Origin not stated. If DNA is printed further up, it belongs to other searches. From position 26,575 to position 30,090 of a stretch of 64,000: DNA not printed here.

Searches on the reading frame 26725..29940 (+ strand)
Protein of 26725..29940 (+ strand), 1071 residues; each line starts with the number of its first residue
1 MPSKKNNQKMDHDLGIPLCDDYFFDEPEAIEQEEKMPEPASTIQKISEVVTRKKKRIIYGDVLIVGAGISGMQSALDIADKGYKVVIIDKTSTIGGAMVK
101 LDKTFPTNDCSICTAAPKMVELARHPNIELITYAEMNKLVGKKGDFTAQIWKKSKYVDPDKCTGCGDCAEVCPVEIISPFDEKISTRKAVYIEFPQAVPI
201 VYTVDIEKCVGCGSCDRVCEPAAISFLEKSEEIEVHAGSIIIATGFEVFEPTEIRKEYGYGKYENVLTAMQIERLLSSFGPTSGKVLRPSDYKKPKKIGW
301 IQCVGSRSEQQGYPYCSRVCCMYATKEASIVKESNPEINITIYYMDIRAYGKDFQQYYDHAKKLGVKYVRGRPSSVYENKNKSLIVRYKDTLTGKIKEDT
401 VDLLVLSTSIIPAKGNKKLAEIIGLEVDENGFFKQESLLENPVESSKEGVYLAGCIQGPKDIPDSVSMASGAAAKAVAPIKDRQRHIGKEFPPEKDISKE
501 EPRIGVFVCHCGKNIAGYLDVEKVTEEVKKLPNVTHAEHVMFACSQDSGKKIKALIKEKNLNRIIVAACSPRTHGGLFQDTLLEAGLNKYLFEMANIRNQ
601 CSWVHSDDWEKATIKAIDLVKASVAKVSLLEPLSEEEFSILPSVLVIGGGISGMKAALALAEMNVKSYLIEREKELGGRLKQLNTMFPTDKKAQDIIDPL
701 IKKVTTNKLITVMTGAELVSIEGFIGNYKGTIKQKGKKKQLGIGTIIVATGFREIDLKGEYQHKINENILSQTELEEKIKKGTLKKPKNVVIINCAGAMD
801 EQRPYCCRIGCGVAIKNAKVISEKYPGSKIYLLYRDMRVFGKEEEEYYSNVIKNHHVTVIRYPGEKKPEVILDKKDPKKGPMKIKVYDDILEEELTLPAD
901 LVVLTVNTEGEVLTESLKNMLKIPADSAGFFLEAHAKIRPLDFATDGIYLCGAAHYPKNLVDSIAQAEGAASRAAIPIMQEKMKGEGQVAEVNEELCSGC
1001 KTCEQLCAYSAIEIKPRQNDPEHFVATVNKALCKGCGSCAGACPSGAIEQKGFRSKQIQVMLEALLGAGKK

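Call 46: search_protein_families(library=pfam, proteins=[window:26725-29940:+], max_evalue=0.00001)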
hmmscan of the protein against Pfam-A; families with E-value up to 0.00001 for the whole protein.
window:26725-29940:+ (1071 aa): 23 families
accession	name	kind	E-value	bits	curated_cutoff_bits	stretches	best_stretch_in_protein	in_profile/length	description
PF07992.20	Pyr_redox_2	-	1e-26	94.5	26.1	2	643-956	2-280/291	Pyridine nucleotide-disulphide oxidoreductase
PF00037.32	Fer4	-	2e-21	75.3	21.1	2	156-178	2-24/24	4Fe-4S binding domain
PF12838.12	Fer4_7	-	2.3e-17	63.6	27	2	997-1047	2-52/52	4Fe-4S dicluster domain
PF12831.13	FAD_oxidored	-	5e-16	59.4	27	2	61-99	1-39/416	FAD dependent oxidoreductase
PF14697.11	Fer4_21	-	1.3e-14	54.4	35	1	990-1049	1-58/59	4Fe-4S dicluster domain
PF13450.12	NAD_binding_8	-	6.3e-14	52.5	21.9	1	64-98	1-35/68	NAD(P)-binding Rossmann-like domain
PF12837.12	Fer4_6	-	9.4e-13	47.9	25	1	157-177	4-24/24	4Fe-4S binding domain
PF12797.12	Fer4_2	-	3.2e-12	46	24.5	0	155-174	3-22/22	4Fe-4S binding domain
PF00890.30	FAD_binding_2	-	4.2e-12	46.4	20.4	1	61-98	1-38/414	FAD binding domain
PF13187.11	Fer4_9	-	3.1e-11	43.6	27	1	161-221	1-49/52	4Fe-4S dicluster domain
PF03486.20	HI0933_like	-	5.1e-11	42.9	50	0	61-95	2-36/244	HI0933-like protein Rossmann domain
PF01266.30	DAO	-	7.8e-11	42.5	27.9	0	61-97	1-38/353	FAD dependent oxidoreductase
PF01946.23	Thi4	-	2.8e-10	40.3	26.2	0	54-99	12-58/235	Thi4 family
PF13484.11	Fer4_16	-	3.1e-10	41.1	30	0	161-219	1-63/66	4Fe-4S double cluster binding domain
PF13237.11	Fer4_10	-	6.8e-10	39.2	25.5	0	156-219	3-52/53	4Fe-4S dicluster domain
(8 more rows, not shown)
